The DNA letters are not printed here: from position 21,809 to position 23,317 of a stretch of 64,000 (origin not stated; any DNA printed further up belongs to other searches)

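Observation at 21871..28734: ~6.8 kb island splits the str operon between rpsG and fusA: rhamnose pathway, HExxH protein, FAD oxidoreductase, LytR_C protein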

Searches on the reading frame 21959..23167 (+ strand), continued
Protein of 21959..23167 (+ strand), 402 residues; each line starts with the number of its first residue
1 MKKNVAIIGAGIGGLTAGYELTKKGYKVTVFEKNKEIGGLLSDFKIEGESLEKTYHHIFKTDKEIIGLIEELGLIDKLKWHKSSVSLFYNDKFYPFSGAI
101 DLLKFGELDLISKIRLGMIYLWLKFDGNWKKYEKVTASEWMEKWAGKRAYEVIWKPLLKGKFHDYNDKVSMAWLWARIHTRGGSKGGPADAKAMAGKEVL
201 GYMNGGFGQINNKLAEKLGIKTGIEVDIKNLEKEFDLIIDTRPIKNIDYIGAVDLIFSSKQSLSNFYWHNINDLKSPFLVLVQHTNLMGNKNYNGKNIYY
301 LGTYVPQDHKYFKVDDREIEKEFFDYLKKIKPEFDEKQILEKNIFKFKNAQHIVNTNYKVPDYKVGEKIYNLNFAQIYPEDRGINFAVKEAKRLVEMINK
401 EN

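Call 58: search_solved_structures(query=A3, max_evalue=1e-7, show_alignments=4)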
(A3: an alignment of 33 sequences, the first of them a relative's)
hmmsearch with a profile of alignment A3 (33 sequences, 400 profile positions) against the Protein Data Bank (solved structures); distinct sequences matched with E-value up to 1e-7: 4.
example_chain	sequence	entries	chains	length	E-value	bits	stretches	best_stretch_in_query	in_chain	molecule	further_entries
3nrn_A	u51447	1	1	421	2.1e-12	50.4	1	6-234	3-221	uncharacterized protein PF1083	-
1sez_A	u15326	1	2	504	3.1e-12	49.8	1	3-172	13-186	Protoporphyrinogen oxidase, mitochondrial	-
5mog_A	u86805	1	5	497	4.1e-09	39.5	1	5-228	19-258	Phytoene dehydrogenase, chloroplastic/chromoplastic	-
1i8t_A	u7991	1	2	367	1.7e-08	37.5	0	7-326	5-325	UDP-GALACTOPYRANOSE MUTASE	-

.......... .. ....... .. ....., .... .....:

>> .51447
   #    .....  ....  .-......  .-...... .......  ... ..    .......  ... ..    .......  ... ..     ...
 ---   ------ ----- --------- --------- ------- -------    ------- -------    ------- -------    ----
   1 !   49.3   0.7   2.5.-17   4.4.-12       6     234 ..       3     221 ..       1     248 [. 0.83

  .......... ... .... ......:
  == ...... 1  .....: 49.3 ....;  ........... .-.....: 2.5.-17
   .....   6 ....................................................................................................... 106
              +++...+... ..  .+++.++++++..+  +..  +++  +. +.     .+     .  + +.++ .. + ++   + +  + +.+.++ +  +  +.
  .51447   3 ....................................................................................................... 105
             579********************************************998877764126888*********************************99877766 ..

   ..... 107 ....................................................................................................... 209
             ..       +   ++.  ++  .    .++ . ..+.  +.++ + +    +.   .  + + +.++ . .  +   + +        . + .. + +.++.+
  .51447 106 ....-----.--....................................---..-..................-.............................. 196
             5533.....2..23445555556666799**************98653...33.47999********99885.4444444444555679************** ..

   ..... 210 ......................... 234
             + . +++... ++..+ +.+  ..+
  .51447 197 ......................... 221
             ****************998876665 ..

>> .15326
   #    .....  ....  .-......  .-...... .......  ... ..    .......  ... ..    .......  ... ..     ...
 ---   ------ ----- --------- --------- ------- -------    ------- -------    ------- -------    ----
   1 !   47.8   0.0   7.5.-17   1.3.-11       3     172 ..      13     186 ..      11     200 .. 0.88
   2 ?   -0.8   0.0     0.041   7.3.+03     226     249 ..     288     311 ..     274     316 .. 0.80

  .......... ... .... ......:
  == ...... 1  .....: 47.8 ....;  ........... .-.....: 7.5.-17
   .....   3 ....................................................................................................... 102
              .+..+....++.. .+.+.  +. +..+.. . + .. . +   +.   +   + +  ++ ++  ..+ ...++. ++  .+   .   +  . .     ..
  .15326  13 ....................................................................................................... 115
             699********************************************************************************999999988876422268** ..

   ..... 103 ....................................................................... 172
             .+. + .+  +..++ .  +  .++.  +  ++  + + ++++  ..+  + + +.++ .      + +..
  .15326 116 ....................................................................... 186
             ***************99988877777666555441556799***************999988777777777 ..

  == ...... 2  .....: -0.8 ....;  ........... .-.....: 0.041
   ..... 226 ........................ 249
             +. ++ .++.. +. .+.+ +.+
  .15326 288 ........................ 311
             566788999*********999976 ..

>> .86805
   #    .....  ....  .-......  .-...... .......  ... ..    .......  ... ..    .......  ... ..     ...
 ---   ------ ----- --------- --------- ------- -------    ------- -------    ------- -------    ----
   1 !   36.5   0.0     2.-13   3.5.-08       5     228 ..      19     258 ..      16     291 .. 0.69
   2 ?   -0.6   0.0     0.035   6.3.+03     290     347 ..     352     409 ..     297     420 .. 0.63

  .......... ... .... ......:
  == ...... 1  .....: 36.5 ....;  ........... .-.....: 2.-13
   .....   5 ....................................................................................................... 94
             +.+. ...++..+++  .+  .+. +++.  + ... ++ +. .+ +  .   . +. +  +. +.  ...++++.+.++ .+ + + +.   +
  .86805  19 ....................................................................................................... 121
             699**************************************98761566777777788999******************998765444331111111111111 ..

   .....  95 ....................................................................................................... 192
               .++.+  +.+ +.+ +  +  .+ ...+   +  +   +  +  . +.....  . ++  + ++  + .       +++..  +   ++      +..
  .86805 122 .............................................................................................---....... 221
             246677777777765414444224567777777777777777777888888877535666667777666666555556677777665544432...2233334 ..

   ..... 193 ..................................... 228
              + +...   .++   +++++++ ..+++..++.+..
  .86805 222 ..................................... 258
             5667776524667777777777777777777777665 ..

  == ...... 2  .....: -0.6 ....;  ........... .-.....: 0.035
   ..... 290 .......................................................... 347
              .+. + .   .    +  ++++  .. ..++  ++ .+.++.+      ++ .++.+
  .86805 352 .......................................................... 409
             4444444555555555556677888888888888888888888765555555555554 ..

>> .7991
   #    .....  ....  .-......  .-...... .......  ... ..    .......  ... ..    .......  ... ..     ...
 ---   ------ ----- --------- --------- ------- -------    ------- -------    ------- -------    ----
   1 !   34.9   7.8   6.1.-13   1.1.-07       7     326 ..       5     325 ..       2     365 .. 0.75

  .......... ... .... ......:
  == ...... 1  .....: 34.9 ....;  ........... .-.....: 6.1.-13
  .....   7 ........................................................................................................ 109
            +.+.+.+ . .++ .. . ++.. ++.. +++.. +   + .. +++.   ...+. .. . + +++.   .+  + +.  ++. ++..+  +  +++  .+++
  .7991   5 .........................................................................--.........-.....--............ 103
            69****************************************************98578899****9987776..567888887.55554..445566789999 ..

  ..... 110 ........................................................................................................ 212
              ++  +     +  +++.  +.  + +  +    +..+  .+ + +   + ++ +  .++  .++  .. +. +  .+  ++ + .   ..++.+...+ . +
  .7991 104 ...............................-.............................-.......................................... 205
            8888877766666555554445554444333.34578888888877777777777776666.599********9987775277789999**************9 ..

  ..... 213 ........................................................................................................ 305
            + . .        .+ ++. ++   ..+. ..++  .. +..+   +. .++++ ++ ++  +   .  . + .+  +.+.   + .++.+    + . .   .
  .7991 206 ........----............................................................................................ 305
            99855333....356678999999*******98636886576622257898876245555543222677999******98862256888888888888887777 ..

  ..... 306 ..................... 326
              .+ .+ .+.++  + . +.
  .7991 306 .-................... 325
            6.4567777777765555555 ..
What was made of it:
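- Closest known: UDP-galactopyranose mutase. Same: E. coli UGM 1i8t aligns over residues 7-326, with RIxxR and SPF..QH-like motifs (call 58).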

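Call 72: find_encoding_contigs(protein=P0256, flank=10000, max_places=1)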
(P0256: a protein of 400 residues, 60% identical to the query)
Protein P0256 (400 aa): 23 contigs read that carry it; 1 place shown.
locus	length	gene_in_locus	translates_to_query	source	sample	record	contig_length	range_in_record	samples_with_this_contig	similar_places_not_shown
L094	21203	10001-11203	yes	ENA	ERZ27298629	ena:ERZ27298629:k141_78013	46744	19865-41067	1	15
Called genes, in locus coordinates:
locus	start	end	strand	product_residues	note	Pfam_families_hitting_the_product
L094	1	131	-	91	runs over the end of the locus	PF00203:Ribosomal_S19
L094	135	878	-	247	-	PF00181:Ribosomal_L2_N, PF03947:Ribosomal_L2_C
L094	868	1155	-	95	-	PF00276:Ribosomal_L23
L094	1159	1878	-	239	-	PF00573:Ribosomal_L4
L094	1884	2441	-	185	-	PF00297:Ribosomal_L3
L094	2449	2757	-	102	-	PF00338:Ribosomal_S10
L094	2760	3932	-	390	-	PF00009:GTP_EFTU, PF03144:GTP_EFTU_D2, PF03143:GTP_EFTU_D3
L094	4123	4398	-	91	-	PF15738:YafQ_toxin, PF05016:ParE_toxin (weak)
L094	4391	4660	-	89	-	-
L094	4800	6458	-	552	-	-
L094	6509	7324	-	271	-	-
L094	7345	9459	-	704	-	PF00009:GTP_EFTU, PF22042:EF-G_D2, PF03144:GTP_EFTU_D2, PF14492:EFG_III, PF16658:RF3_C (weak), PF03764:EFG_IV, PF00679:EFG_C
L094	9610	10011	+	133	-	PF00293:NUDIX, PF22327:Nudt16-like (weak)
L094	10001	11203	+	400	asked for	PF01266:DAO (weak), PF01593:Amino_oxidase, PF13450:NAD_binding_8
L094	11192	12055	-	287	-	PF01370:Epimerase, PF04321:RmlD_sub_bind, PF16363:GDP_Man_Dehyd (weak), PF01073:3Beta_HSD, PF07993:NAD_binding_4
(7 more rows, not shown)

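Call 73: find_encoding_contigs(protein=P0211, flank=10000, max_places=1)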
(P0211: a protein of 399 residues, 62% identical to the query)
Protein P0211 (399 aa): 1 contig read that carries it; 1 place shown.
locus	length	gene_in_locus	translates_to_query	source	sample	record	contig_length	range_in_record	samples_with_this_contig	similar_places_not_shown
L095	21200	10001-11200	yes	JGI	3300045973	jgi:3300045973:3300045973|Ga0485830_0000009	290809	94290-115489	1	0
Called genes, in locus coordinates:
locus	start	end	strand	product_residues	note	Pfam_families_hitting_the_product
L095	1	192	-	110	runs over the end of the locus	PF00467:KOW (weak), PF17136:ribosomal_L24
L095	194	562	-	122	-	PF00238:Ribosomal_L14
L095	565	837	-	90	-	PF00366:Ribosomal_S17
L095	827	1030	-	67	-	PF00831:Ribosomal_L29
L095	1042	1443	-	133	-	PF00252:Ribosomal_L16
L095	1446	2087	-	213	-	PF07650:KH_2, PF00189:Ribosomal_S3_C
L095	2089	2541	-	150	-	PF00237:Ribosomal_L22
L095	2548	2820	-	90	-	PF00203:Ribosomal_S19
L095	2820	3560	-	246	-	PF00181:Ribosomal_L2_N, PF03947:Ribosomal_L2_C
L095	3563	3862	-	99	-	PF00276:Ribosomal_L23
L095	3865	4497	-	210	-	PF00573:Ribosomal_L4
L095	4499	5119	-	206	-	PF00297:Ribosomal_L3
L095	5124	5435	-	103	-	PF00338:Ribosomal_S10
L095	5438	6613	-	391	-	PF00009:GTP_EFTU, PF03144:GTP_EFTU_D2, PF03143:GTP_EFTU_D3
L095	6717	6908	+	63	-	-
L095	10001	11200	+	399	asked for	PF00890:FAD_binding_2 (weak), PF01266:DAO (weak), PF01593:Amino_oxidase, PF03486:HI0933_like (faint), PF12831:FAD_oxidored (faint), PF13450:NAD_binding_8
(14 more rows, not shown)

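Call 74: find_encoding_contigs(protein=P0239, flank=10000, max_places=1)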
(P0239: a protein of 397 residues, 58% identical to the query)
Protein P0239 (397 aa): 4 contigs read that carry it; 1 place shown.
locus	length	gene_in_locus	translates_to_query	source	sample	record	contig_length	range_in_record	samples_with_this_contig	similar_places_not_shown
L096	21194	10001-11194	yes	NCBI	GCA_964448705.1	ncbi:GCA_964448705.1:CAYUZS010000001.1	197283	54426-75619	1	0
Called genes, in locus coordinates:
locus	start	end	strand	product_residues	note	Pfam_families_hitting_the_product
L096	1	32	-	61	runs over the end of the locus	PF00253:Ribosomal_S14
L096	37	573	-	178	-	PF00281:Ribosomal_L5, PF00673:Ribosomal_L5_C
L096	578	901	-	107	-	PF00467:KOW (weak), PF17136:ribosomal_L24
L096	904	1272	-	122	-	PF00238:Ribosomal_L14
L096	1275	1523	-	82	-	PF00366:Ribosomal_S17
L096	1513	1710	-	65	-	PF00831:Ribosomal_L29 (weak)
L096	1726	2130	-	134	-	PF00252:Ribosomal_L16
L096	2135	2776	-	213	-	PF07650:KH_2, PF26594:KH_NusA_2nd (faint), PF00189:Ribosomal_S3_C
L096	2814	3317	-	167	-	PF00237:Ribosomal_L22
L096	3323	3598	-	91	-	PF00203:Ribosomal_S19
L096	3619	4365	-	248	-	PF00181:Ribosomal_L2_N, PF03947:Ribosomal_L2_C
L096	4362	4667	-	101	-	PF00276:Ribosomal_L23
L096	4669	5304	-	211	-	PF00573:Ribosomal_L4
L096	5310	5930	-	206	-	PF00297:Ribosomal_L3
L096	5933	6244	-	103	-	PF00338:Ribosomal_S10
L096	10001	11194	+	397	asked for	PF01266:DAO (weak), PF01593:Amino_oxidase, PF13450:NAD_binding_8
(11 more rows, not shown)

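Call 75: find_encoding_contigs(protein=P0221, flank=10000, max_places=1)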
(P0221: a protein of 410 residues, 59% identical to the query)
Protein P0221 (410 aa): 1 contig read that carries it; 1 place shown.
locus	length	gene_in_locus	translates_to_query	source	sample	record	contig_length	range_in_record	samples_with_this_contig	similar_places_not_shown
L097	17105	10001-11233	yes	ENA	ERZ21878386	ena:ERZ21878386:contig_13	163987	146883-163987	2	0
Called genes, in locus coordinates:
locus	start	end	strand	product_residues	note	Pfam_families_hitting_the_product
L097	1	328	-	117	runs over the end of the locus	PF00467:KOW (weak), PF17136:ribosomal_L24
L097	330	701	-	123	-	PF00238:Ribosomal_L14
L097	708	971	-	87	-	PF00366:Ribosomal_S17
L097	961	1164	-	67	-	PF00831:Ribosomal_L29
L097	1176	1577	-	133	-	PF00252:Ribosomal_L16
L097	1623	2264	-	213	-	PF07650:KH_2, PF00189:Ribosomal_S3_C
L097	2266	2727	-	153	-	PF00237:Ribosomal_L22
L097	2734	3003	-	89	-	PF00203:Ribosomal_S19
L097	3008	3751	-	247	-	PF00181:Ribosomal_L2_N, PF03947:Ribosomal_L2_C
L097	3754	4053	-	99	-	PF00276:Ribosomal_L23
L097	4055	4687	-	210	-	PF00573:Ribosomal_L4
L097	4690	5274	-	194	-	PF00297:Ribosomal_L3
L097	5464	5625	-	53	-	PF00338:Ribosomal_S10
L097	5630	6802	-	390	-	PF00009:GTP_EFTU, PF03144:GTP_EFTU_D2, PF03143:GTP_EFTU_D3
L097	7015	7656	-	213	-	-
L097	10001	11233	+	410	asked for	PF00890:FAD_binding_2 (weak), PF01266:DAO, PF01593:Amino_oxidase, PF01946:Thi4 (faint), PF13450:NAD_binding_8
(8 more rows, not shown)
